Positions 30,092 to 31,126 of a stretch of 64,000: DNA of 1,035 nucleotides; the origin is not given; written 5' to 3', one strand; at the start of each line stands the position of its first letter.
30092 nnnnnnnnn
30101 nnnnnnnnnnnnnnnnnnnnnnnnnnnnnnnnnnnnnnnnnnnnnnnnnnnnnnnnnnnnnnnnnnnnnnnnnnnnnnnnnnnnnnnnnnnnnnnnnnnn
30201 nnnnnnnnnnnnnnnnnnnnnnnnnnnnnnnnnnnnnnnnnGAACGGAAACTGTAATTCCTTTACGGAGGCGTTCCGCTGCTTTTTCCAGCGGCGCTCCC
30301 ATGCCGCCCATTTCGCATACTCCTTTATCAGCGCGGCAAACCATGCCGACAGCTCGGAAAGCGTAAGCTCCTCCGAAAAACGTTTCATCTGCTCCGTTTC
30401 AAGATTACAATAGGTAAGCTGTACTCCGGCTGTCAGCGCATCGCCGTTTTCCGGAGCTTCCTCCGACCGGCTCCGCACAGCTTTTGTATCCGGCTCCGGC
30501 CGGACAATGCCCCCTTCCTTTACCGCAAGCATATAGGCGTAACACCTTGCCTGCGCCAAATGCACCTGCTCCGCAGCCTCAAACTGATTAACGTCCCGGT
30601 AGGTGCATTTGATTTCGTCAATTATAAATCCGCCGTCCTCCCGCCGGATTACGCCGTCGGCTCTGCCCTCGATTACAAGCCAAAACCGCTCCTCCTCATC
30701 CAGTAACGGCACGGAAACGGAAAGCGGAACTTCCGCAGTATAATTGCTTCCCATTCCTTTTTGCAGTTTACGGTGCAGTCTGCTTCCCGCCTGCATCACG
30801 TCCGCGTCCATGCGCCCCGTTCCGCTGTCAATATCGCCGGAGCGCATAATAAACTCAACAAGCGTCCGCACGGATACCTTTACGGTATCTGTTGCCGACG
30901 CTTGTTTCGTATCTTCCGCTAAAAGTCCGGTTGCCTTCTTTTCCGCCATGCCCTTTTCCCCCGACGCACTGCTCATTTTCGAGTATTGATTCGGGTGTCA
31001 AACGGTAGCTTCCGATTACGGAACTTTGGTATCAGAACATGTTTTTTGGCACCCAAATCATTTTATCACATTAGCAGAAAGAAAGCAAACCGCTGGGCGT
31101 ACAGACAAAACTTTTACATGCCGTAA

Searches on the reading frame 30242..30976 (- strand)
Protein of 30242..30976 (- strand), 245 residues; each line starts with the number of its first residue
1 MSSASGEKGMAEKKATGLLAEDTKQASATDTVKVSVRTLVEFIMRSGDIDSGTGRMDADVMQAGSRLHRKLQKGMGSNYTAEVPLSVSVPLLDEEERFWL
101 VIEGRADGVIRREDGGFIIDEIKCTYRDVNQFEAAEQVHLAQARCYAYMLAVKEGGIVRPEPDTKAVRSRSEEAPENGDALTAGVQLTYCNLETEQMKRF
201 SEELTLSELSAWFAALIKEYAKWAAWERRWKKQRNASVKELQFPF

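Call 6: search_protein_families(library=pfam, proteins=[window:30242-30976:-], max_evalue=10)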
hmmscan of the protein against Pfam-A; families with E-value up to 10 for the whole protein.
seq(245 aa): 1 family
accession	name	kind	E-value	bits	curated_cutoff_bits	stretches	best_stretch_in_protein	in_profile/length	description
PF18806.7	Importin_rep_3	-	0.059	13.9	26.9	1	30-77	7-50/75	Importin 13 repeat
